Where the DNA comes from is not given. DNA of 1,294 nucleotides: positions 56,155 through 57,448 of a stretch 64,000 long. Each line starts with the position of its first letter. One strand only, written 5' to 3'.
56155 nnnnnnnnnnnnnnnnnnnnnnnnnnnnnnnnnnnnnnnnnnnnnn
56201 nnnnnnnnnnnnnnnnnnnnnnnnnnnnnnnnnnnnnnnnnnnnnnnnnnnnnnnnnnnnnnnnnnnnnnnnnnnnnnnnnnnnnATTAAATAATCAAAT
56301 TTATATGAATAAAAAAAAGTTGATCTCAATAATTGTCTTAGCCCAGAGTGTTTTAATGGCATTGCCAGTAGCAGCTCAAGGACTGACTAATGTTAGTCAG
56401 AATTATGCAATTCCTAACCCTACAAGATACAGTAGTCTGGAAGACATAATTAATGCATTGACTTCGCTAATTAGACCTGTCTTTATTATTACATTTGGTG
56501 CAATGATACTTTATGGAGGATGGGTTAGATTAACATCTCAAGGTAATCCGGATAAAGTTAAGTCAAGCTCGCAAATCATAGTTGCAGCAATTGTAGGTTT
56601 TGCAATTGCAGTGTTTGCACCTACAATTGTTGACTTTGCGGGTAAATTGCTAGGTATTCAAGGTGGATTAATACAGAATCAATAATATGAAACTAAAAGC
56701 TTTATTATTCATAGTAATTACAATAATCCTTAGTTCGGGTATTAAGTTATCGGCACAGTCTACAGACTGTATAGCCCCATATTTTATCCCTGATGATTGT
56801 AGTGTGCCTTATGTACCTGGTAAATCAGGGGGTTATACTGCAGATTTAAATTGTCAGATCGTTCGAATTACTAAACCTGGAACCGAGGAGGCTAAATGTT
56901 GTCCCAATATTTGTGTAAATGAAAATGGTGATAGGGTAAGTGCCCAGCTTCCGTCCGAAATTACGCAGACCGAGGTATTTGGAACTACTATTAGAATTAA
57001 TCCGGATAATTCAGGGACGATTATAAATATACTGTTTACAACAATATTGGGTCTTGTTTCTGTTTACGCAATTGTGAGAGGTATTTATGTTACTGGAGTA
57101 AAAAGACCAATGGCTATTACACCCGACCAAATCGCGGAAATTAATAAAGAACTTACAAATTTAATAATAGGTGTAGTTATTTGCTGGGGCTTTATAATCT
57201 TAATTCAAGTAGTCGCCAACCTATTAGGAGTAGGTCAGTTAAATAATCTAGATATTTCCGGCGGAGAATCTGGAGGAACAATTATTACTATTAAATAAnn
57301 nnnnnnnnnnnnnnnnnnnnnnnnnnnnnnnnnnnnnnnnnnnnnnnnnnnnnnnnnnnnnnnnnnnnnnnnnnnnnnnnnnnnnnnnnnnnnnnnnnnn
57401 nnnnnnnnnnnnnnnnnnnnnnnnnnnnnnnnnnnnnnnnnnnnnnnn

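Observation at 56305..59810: Tandem array of six VirB2/TrbC-like pilin-type paralogs, three with Cys-rich extracellular add-ons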

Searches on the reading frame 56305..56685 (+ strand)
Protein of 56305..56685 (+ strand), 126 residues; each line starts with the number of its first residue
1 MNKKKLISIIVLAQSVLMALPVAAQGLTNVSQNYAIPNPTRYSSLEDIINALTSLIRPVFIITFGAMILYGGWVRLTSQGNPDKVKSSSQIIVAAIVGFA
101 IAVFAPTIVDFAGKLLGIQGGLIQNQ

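Call 3: search_protein_families(library=pfam, proteins=[window:56305-56685:+], max_evalue=1)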
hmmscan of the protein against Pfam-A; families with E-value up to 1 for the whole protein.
window:56305-56685:+ (126 aa): 4 families
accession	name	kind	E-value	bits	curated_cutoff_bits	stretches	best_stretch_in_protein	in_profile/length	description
PF18895.5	T4SS_pilin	-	2.3e-08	34.4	26.6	1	44-111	4-70/71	Type IV secretion system pilin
PF04956.18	TrbC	-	0.048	14.3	27.9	1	3-111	9-97/98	TrbC/VIRB2 pilin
PF09955.14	DUF2189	-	0.085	13.5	26.2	1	10-77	2-66/126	Predicted integral membrane protein (DUF2189)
PF04290.18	DctQ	-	0.52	10.7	28.3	0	44-101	56-117/132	Tripartite ATP-independent periplasmic transporters, DctQ component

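Call 49: search_protein_families(library=ncbifam, proteins=[window:56305-56685:+], max_evalue=0.01)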
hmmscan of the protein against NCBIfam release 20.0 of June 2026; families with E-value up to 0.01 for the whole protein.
window:56305-56685:+ (126 aa): 0 families

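Call 59: search_solved_structures(query=A3, max_evalue=10, show_alignments=2)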
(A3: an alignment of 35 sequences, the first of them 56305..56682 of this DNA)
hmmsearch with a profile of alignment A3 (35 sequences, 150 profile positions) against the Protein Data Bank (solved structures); distinct sequences matched with E-value up to 10: 4.
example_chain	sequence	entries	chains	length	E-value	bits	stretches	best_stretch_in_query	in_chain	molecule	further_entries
7rmy_A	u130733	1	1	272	0.039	17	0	70-104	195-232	De Novo designed tunable homodimer, D_3-337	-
7zm5_A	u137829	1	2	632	0.58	13.2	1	49-104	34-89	Attachment glycoprotein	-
9ldv_R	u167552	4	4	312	2.1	11.4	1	20-92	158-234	consOR6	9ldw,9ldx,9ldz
9nzh_A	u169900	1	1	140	7.4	9.6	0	78-116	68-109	Amylin-NHO-18 Binder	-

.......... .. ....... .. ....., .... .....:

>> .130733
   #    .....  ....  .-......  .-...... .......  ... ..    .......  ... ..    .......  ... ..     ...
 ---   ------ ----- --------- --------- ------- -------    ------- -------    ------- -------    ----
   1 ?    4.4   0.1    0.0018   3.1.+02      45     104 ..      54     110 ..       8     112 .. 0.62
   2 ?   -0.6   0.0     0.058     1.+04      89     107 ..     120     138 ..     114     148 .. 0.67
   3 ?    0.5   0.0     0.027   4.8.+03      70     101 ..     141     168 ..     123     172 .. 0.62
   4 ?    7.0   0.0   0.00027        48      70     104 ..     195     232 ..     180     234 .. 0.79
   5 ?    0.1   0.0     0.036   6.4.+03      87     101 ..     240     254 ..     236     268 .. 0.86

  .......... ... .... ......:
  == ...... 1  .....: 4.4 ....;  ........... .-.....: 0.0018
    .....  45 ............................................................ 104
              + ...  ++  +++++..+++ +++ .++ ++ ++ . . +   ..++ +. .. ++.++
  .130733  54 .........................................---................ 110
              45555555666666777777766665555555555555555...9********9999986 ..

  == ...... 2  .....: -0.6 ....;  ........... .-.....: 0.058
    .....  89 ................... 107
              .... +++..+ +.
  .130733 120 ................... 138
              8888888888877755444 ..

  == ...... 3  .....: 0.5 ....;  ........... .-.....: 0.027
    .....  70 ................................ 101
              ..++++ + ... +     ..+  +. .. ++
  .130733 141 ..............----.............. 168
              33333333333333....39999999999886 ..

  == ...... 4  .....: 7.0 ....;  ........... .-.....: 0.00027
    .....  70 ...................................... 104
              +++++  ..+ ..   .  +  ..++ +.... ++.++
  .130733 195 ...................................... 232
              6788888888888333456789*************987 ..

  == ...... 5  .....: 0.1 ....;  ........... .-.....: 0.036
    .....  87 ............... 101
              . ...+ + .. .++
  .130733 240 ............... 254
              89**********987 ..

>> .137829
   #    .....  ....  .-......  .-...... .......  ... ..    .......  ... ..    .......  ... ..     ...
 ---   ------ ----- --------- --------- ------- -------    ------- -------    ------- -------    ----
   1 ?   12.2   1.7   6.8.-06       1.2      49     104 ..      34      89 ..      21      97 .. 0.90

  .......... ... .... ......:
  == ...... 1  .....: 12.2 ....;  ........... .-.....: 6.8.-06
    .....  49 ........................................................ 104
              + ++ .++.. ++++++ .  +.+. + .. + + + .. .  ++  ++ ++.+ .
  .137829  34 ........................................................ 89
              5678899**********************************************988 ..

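Call 65: predict_structure(alignment_id=A3)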
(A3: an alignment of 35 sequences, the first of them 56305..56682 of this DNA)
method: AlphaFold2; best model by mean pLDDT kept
length: 126 residues; sequences in the alignment: 35
mean_pLDDT: 83.9   pTM: 0.58
mean pLDDT of the five models: 83.9, 82.8, 82.7, 79.9, 79.8
residues with pLDDT >= 90: 61; 70-90: 38; 50-70: 25; < 50: 2
segments of 3 or more residues with pLDDT < 50: none
pLDDT, mean of each block of 10 residues (from residue 1): 84 85 64 62 82 88 96 95 97 96 91 85 54
secondary structure, 60 per line:
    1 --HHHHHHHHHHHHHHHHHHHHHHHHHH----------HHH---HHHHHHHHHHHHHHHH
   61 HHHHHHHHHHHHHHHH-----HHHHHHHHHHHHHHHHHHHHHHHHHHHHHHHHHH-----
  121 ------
elements in order: H3-28 H45-76 H82-115

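Call 68: fold_search(model_id=the predicted structure, library=pdb)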
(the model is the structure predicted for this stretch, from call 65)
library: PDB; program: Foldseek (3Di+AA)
matches with E <= 10: 71; with E <= 0.001: 0
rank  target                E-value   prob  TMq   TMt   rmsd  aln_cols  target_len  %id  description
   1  6cnn_A                1.2e+00  0.44  0.43  0.16  19.8       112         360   12  Cryo-EM structure of the human SK4/calmodulin channel complex in the Ca2+ bound state I (released 2018-05-02)
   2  8dfu_0                1.6e+00  0.87  0.54  0.79   2.3        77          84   13  Cryo-EM structure of conjugation pili from Aeropyrum pernix (released 2023-03-22)
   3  7bhc_A                2.0e+00  0.21  0.37  0.23  12.8        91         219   14  Escherichia coli YtfE E125L (released 2021-04-21)
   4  3uul_A                2.0e+00  0.20  0.37  0.40  11.5       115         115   11  Crystal Structure of first N-terminal utrophin spectrin repeat (released 2012-09-19)
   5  8bef_K                3.3e+00  0.38  0.37  0.45   6.4        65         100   20  Cryo-EM structure of the Arabidopsis thaliana I+III2 supercomplex (CI membrane core) (released 2023-01-11)
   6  9o51_A                3.8e+00  0.18  0.41  0.17  14.8       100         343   12  Cryo-EM structure of the human SK2-4 chimera/calmodulin channel complex in the Ca2+ free state (released 2025-07-09)
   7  5fej_A                3.8e+00  0.08  0.29  0.27  17.7       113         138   16  CopM in the Cu(I)-bound form (released 2016-09-07)
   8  7y9b_A                4.1e+00  0.14  0.34  0.25   9.3        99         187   13  Crystal structure of the membrane (M) protein of a SARS-COV-2-related coronavirus (released 2022-08-17)
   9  6s7t_H                4.1e+00  0.08  0.21  0.23   8.2        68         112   15  Cryo-EM structure of human oligosaccharyltransferase complex OST-B (released 2019-12-18)
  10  6h2f_A                4.3e+00  0.12  0.37  0.17  23.1       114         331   18  Structure of the pre-pore AhlB of the tripartite alpha-pore forming toxin, AHL, from Aeromonas hydrophila. (released 2019-07-10)
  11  6t5a_A                4.3e+00  0.08  0.28  0.33   7.0        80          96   12  Crystal structure of herpes simplex virus 1 pUL7:pUL51 complex (released 2020-05-20)
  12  7a23_K                4.6e+00  0.30  0.34  0.48   6.7        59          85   19  Plant mitochondrial respiratory complex I (released 2020-10-28)
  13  8e73_4L               4.6e+00  0.30  0.36  0.45   6.5        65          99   22  Vigna radiata supercomplex I+III2 (full bridge) (released 2023-01-11)
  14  9o5o_A                5.0e+00  0.15  0.42  0.17  15.0       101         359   12  Cryo-EM structure of the human SK2-4 chimera/calmodulin channel complex bound to a small molecule activator (released 2025-07-09)
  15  6h2f_D                5.0e+00  0.14  0.39  0.16  16.6       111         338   18  Structure of the pre-pore AhlB of the tripartite alpha-pore forming toxin, AHL, from Aeromonas hydrophila. (released 2019-07-10)
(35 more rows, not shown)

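Call 99: search_protein_families(library=pfam, alignment_id=A3, max_evalue=0.01)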
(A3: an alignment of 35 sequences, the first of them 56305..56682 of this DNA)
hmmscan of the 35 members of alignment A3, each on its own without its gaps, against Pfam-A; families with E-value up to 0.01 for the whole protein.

A. member 1, window:56305-56682:+ (126 aa): 1 family
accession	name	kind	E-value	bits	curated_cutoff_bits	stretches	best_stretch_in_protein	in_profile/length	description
PF18895.5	T4SS_pilin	-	2.3e-08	34.4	26.6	1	44-111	4-70/71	Type IV secretion system pilin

B. families by the number of members that match (of 35 scanned): 21 families
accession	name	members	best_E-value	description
PF18895.5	T4SS_pilin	26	2.5e-12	Type IV secretion system pilin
PF20973.2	VUPS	6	0.0018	Vitamin uptake-like sensor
PF04956.18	TrbC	3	5.5e-06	TrbC/VIRB2 pilin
PF00001.26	7tm_1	3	0.00031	7 transmembrane receptor (rhodopsin family)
PF06724.16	DUF1206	2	0.00051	Domain of Unknown Function (DUF1206)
PF01566.24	Nramp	2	0.0045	Natural resistance-associated macrophage protein-like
PF01901.21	O_anti_polymase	1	0.0011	Putative O-antigen polymerase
PF01529.25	DHHC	1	0.0012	DHHC palmitoyltransferase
PF10323.15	7TM_GPCR_Srv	1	0.0014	Serpentine type 7TM GPCR chemoreceptor Srv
PF14342.11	DUF4396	1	0.0023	Domain of unknown function (DUF4396)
PF04138.20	GtrA_DPMS_TM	1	0.0024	GtrA/DPMS, transmembrane domain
PF04893.22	Yip1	1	0.0027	Yip1 domain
PF22571.1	LiaI-LiaF-TM_PspC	1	0.0027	PspC transmembrane region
PF11368.13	DUF3169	1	0.0035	Protein of unknown function (DUF3169)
PF11677.13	DUF3273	1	0.0041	Protein of unknown function (DUF3273)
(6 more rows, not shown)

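Call 100: search_protein_families(library=ncbifam, alignment_id=A3, max_evalue=0.01)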
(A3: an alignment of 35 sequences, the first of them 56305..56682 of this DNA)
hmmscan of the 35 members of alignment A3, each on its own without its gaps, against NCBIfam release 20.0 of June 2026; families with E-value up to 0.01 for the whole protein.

A. member 1, window:56305-56682:+ (126 aa): 0 families

B. families by the number of members that match (of 35 scanned): 12 families
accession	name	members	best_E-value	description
NF045849.1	ICE_MMCAP2_0565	24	4.8e-09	Mbov_0395 family pilin-like conjugal transfer protein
NF033218.1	anchor_AmaP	3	0.0023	alkaline shock response membrane anchor protein AmaP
NF042915.1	MAB_1171c_fam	2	5e-05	MAB_1171c family putative transporter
NF045848.1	MMCAP2_0566_fam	2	0.00036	MMCAP2_0566 family conjugal transfer protein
NF045889.1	ICE_Mbov_0396_TM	2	0.006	Mbov_0396 family ICE element transmembrane protein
NF043065.1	MMSYN1_0478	1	0.00025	MFS transporter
NF007816.0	PRK10525.1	1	0.0012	cytochrome o ubiquinol oxidase subunit II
TIGR01773.1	GABAperm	1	0.0021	GABA permease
NF053819.1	EF0750_LPXTG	1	0.0022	EF2685/EF0750 family sortase-dependent surface protein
TIGR01433.1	CyoA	1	0.0022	ubiquinol oxidase subunit II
NF045890.1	conj_pls20_p028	1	0.0025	pLS20_p028 family conjugation system transmembrane protein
TIGR01404.2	FlhB_rel_III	1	0.0097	type III secretion system export apparatus subunit SctU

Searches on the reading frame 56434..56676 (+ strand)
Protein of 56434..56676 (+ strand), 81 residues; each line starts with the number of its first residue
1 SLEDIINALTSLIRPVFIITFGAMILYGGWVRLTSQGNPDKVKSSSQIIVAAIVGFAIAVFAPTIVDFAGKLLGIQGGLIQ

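Call 52: search_protein_representatives(alignment_id=A2)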
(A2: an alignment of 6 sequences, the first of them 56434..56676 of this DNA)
Query: 6 sequences, 81 profile positions. Proteins with E-value up to 0.001 (for the whole library): 11246; up to 1e-10: 427; up to 1e-30: 1. The best 150 are listed.
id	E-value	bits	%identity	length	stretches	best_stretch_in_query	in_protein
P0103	3.0e-34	133.1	-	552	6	2-71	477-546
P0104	1.2e-28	115.1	-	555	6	10-69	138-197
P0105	6.6e-26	106.3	-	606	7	4-70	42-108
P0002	8.6e-26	106.0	-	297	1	1-81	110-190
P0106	8.8e-25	102.7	-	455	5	7-71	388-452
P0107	1.0e-24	102.5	-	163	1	1-80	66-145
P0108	4.7e-23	97.2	-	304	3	3-70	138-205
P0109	6.6e-23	96.7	-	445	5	2-69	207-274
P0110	1.2e-22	95.9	-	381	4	5-74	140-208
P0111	2.5e-22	94.9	-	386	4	8-78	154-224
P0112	6.0e-22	93.7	-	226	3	19-74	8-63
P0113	7.1e-22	93.4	-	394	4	5-75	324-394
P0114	8.5e-22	93.2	-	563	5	5-70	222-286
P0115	2.2e-21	91.9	-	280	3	5-72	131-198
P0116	3.1e-21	91.4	-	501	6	2-64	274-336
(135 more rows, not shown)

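Call 74: find_encoding_contigs(protein=P0103, flank=10000, max_places=3)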
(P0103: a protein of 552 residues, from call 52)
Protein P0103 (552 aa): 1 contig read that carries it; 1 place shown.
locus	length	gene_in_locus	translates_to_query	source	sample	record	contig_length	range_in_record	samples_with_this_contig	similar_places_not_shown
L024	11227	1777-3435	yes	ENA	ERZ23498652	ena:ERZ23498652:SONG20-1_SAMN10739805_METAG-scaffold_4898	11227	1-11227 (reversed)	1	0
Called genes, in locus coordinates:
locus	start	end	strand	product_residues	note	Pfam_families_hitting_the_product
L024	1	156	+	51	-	?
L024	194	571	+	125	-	PF18895:T4SS_pilin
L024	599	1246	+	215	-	PF18895:T4SS_pilin (weak)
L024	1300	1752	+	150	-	PF18895:T4SS_pilin (weak)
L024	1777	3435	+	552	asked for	PF02322:Cyt_bd_oxida_II (faint), PF04956:TrbC (faint), PF18895:T4SS_pilin, PF27259:AF_1499 (faint), PF18895:T4SS_pilin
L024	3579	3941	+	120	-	PF18895:T4SS_pilin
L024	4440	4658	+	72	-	-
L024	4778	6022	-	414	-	-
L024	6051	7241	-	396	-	-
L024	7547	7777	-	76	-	-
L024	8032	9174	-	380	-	PF13439:Glyco_transf_4, PF13579:Glyco_trans_4_4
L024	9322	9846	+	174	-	-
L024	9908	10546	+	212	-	-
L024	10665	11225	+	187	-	?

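Call 97: find_encoding_contigs(protein=P0104, flank=10000, max_places=2)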
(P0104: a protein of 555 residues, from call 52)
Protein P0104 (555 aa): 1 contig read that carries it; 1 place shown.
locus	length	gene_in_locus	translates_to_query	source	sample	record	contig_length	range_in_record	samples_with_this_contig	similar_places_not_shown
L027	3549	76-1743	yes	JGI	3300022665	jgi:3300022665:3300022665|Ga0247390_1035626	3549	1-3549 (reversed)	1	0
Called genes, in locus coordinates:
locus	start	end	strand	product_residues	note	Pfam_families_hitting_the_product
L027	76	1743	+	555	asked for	PF02322:Cyt_bd_oxida_II (faint), PF18895:T4SS_pilin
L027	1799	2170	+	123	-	PF18895:T4SS_pilin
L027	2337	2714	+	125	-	PF18895:T4SS_pilin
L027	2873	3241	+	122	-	PF18895:T4SS_pilin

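Call 98: find_encoding_contigs(protein=P0105, flank=10000, max_places=2)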
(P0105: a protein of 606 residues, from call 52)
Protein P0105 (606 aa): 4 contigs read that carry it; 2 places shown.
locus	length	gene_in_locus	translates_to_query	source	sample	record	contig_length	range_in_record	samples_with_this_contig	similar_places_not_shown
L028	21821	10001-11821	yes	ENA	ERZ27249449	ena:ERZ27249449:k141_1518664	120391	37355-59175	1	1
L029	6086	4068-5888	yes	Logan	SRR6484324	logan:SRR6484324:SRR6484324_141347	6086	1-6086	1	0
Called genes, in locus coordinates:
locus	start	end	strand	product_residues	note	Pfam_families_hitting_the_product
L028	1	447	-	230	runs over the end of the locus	-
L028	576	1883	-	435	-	PF00753:Lactamase_B, PF23023:Anti-Pycsar_Apyc1, PF12706:Lactamase_B_2 (weak), PF07521:RMMBL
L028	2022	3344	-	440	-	PF23459:S1_RRP5 (faint), PF00575:S1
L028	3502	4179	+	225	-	PF13483:Lactamase_B_3, PF12706:Lactamase_B_2 (weak)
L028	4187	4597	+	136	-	-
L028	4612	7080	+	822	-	PF00521:DNA_topoisoIV, PF03989:DNA_gyraseA_C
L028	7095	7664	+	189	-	PF03848:TehB (weak), PF13489:Methyltransf_23, PF01209:Ubie_methyltran, PF01728:FtsJ (weak), PF13847:Methyltransf_31, PF08241:Methyltransf_11, PF08242:Methyltransf_12, PF13649:Methyltransf_25, +2 more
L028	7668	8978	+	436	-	PF01547:SBP_bac_1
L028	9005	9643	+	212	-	PF18895:T4SS_pilin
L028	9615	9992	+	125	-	PF18895:T4SS_pilin (weak)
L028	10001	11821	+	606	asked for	PF18895:T4SS_pilin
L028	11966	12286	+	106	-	PF18895:T4SS_pilin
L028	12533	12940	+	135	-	PF18895:T4SS_pilin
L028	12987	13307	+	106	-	PF18895:T4SS_pilin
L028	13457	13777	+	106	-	PF18895:T4SS_pilin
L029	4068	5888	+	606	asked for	PF18895:T4SS_pilin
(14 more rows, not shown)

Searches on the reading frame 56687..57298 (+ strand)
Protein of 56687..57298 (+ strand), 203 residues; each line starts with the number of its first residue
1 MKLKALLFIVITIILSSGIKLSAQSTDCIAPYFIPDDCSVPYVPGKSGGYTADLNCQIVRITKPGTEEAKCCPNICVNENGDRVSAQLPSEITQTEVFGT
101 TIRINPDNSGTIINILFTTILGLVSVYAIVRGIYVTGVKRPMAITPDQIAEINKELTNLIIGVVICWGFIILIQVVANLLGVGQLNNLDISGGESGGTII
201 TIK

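Call 3: search_protein_families(library=pfam, proteins=[window:56687-57298:+], max_evalue=1)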
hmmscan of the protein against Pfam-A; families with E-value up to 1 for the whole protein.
window:56687-57298:+ (203 aa): 2 families
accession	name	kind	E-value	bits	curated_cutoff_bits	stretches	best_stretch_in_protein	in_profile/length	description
PF18895.5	T4SS_pilin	-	0.00064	20.2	26.6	1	108-175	4-70/71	Type IV secretion system pilin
PF13150.11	TraL_transposon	-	0.24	11.6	27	1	106-137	24-54/86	Conjugative transposon protein TraL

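Call 49: search_protein_families(library=ncbifam, proteins=[window:56687-57298:+], max_evalue=0.01)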
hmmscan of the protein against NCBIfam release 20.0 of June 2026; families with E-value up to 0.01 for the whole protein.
window:56687-57298:+ (203 aa): 1 family
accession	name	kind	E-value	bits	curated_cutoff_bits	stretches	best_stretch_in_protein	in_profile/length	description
NF045849.1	ICE_MMCAP2_0565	equivalog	0.00058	19.5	40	1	107-178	7-78/80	Mbov_0395 family pilin-like conjugal transfer protein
